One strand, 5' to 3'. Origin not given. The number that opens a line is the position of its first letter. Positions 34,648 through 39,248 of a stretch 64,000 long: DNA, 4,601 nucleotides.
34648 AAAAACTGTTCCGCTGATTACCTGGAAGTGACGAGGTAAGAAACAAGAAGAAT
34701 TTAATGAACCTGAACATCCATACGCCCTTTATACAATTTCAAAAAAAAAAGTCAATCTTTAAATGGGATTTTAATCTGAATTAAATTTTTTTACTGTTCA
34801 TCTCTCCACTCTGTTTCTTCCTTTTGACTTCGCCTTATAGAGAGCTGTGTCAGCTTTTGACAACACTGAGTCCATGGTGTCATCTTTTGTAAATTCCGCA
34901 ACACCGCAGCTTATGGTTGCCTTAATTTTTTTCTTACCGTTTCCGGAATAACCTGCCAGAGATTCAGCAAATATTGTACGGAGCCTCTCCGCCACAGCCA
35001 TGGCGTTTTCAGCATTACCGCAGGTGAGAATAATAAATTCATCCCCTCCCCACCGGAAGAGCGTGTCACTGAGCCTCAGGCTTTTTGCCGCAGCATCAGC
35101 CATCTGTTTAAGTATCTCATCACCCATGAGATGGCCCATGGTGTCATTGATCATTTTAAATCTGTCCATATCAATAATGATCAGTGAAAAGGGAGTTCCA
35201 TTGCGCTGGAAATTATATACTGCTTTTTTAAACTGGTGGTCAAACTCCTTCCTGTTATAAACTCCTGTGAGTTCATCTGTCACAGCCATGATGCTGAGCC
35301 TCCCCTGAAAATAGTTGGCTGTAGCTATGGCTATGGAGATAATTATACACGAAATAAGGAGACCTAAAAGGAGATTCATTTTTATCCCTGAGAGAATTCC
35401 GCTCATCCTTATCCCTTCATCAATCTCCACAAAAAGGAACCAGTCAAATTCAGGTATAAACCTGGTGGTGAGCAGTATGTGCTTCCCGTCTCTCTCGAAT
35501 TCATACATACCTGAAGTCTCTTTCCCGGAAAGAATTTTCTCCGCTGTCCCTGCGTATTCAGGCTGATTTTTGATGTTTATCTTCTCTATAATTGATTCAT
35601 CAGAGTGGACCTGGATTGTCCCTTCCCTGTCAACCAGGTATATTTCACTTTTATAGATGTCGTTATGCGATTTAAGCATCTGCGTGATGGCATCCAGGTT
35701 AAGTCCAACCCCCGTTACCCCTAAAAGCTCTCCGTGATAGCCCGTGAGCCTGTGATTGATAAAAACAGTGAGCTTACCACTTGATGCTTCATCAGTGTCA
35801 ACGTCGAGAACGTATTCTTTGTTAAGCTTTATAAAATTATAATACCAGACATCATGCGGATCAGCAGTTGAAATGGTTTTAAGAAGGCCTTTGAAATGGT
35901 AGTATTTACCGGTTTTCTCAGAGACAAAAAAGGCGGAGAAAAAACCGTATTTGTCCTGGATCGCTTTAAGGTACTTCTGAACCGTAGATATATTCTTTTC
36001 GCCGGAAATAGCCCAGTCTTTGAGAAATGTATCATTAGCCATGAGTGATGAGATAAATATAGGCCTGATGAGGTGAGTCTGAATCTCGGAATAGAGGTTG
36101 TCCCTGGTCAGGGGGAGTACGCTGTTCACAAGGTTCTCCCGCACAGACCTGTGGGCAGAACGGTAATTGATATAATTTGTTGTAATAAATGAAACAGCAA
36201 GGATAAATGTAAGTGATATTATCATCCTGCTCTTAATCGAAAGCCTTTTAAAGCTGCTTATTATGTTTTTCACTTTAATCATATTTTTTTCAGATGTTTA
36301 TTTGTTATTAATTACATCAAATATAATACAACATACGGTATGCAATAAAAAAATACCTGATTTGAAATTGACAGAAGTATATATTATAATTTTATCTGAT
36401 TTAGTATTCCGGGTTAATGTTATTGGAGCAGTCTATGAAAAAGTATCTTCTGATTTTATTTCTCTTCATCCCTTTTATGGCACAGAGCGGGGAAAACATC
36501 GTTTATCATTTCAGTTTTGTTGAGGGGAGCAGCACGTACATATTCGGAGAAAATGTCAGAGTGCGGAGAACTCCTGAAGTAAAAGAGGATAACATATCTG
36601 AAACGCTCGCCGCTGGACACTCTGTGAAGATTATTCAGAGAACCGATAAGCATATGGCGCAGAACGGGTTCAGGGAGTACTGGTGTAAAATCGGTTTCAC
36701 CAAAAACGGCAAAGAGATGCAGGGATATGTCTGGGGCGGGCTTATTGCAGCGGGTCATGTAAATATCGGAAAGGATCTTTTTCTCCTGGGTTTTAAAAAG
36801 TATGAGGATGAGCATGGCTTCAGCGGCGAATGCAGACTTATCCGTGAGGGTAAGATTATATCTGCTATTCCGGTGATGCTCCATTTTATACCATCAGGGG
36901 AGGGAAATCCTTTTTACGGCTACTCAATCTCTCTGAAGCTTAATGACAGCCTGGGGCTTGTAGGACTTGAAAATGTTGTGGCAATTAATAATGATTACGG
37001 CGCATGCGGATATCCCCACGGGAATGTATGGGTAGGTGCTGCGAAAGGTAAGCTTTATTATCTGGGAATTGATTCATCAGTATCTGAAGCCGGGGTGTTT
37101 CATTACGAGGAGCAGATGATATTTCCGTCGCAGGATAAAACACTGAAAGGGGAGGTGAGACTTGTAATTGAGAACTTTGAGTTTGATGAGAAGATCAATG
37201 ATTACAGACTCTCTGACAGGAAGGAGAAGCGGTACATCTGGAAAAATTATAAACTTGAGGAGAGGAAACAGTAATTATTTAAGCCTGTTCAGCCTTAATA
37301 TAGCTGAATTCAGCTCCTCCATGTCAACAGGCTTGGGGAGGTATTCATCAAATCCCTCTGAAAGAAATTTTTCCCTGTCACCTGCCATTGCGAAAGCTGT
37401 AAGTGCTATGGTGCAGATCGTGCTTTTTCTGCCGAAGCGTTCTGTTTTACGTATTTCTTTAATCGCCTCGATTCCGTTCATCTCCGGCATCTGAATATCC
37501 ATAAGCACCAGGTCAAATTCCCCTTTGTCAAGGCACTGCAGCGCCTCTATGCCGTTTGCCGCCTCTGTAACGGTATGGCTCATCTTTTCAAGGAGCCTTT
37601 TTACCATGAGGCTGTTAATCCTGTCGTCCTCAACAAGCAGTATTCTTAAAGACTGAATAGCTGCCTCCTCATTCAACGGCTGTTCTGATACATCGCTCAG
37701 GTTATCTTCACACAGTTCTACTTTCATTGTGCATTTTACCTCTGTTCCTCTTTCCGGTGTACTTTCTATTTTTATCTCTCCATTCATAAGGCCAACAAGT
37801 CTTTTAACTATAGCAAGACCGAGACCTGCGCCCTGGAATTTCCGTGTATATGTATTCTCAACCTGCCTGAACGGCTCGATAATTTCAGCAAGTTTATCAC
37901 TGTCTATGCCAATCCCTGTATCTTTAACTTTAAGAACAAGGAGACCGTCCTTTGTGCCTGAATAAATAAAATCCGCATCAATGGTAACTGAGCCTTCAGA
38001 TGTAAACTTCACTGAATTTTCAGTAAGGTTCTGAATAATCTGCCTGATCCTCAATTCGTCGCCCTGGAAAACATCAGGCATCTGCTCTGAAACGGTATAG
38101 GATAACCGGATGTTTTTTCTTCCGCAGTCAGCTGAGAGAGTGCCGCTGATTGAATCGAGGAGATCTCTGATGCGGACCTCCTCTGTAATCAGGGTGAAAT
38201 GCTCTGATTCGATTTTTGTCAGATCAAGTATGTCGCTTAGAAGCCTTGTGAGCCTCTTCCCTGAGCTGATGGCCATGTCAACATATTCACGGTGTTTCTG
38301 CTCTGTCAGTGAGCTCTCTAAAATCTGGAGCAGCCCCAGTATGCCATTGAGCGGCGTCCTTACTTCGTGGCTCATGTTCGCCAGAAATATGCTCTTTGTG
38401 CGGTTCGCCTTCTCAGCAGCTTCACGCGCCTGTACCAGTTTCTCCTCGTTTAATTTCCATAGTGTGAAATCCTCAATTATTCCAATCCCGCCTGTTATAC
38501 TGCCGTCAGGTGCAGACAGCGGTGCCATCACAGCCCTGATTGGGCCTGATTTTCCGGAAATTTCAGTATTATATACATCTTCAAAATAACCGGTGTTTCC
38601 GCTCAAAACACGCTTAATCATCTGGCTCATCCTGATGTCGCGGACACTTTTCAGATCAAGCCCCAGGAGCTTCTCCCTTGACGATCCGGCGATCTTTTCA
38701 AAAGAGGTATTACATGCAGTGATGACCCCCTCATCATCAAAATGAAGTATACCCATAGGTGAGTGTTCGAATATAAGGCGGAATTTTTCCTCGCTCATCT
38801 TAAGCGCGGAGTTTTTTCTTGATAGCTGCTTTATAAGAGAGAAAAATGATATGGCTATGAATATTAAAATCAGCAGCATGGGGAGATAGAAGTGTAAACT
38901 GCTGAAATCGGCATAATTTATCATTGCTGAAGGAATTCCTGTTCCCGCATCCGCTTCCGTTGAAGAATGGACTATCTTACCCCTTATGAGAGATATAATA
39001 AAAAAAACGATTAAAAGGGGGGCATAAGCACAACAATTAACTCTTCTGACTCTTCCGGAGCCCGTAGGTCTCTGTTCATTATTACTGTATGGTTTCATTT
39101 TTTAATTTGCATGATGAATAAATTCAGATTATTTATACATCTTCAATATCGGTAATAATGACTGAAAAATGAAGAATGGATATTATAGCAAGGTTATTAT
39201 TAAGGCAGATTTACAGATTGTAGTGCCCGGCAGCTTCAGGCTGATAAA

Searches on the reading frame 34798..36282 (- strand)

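Call 54: search_protein_families(library=ncbifam, proteins=[window:34798-36282:-], max_evalue=1e-8)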
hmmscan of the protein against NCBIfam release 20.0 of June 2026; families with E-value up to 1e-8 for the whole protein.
window:34798-36282:- (494 aa): 21 families
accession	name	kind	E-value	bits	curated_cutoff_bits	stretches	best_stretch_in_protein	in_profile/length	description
NF007135.0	PRK09581.1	equivalog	5.5e-47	160.6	474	1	332-492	291-452/457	PleD family two-component system response regulator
TIGR00254.1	GGDEF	domain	2.8e-46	157.3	37.4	1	330-493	2-165/168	diguanylate cyclase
NF038266.1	diguan_SiaD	equivalog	1.4e-43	149.1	290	1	328-492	89-252/252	biofilm regulation diguanylate cyclase SiaD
NF007380.0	PRK09894.1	equivalog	4.4e-43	147.7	256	1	324-492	120-284/296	diguanylate cyclase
NF051473.1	DigCycDgcsShew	equivalog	5.1e-40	137.7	400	1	321-491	124-287/291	diguanylate cyclase DgcS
NF007423.1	PRK09966.1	equivalog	6.6e-36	124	325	1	328-485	234-390/390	diguanylate cyclase DgcN/YfiN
NF041606.1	dguan_cyc_DgcA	equivalog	6e-34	117.5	370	1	317-492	165-336/340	diguanylate cyclase DgcA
NF040885.1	diguan_DgcJ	equivalog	1.3e-32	113.3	500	1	306-490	314-491/493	diguanylate cyclase DgcJ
NF007298.0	PRK09776.1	equivalog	2e-32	112.1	1135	1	310-493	661-843/1111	diguanylate cyclase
NF007599.0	PRK10245.1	equivalog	3.6e-32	111.2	402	1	304-493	182-368/371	diguanylate cyclase AdrA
NF011955.1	PRK15426.1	equivalog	9.6e-32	109.8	408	1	287-492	347-558/564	cellulose biosynthesis regulator diguanylate cyclase DgcQ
NF047654.1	DiguCycDgcRLepto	equivalog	7.1e-30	103.9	500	1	325-492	125-293/295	diguanylate cyclase DgcR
NF007474.0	PRK10060.1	equivalog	1.6e-27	96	782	1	317-491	221-391/663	cyclic di-GMP phosphodiesterase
NF045675.1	PhdiestaseDibA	equivalog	2.8e-27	95.3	980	1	323-490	193-359/623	phosphodiesterase DibA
NF047872.1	GGDEF_GdpS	equivalog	1.8e-24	86.6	400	1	321-492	175-347/355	GGDEF domain-containing protein GdpS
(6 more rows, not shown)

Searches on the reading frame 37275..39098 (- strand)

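Call 54: search_protein_families(library=ncbifam, proteins=[window:37275-39098:-], max_evalue=1e-8)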
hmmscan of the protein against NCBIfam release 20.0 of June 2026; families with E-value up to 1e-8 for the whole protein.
window:37275-39098:- (607 aa): 124 families (the best 25 are shown)
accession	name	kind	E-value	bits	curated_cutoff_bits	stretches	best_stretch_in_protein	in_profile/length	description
TIGR02956.1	TMAO_torS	equivalog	1e-107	361.5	676.5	1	215-600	442-816/967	TMAO reductase system sensor histidine kinase/response regulator TorS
NF041947.1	LuxQ_Vibrio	equivalog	5.5e-105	352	1200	1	88-602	333-837/843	quorum-sensing autoinducer 2 sensor kinase/phosphatase LuxQ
NF008318.0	PRK11107.1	equivalog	1.1e-91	308.3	890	2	222-469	280-527/920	two-component sensor histidine kinase BarA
NF008302.0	PRK11091.1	equivalog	6.5e-89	299.1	838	1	94-602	145-641/779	aerobic respiration two-component sensor histidine kinase ArcB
NF011874.0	PRK15347.1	equivalog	1e-87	295.2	852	2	220-458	383-612/921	two component system sensor kinase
NF038297.2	hybrid_HK_HrmK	equivalog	1.7e-81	274.7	725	1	212-600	212-604/607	hybrid histidine kinase/response regulator HrmK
NF008099.0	PRK10841.1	equivalog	7.3e-78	262.3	920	2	218-454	453-684/949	two-component system sensor histidine kinase RcsC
NF045901.1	HisKinLetSLeg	equivalog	4.7e-68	230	1650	2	223-461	281-519/906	two-component system sensor histidine kinase LetS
NF008543.0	PRK11466.1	equivalog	6.9e-66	222.7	982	1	223-600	432-794/914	TMAO reductase system sensor histidine kinase/response regulator TorS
NF046044.1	PnpS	equivalog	3.4e-58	197.5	400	1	87-458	38-389/390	two-component system histidine kinase PnpS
NF047874.1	MASE3_PAS_HK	subfamily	7.5e-57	193.5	560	1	89-472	250-637/655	MASE3 domain-containing sensor histidine kinase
NF007420.1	PRK09959.1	equivalog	6.1e-55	186.3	1995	1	223-603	700-1073/1197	acid-sensing system histidine kinase EvgS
TIGR02966.1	phoR_proteo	equivalog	2.9e-47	161.3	334.2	1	103-457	5-332/333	phosphate regulon sensor histidine kinase PhoR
NF033092.0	HK_WalK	equivalog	1.9e-45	155.6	725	1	82-458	236-592/594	cell wall metabolism sensor histidine kinase WalK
NF041832.1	near_NosP_CTERM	subfamily_domain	3.8e-45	154.5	400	1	229-601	1-367/370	NahK/ErcS family hybrid sensor histidine kinase/response regulator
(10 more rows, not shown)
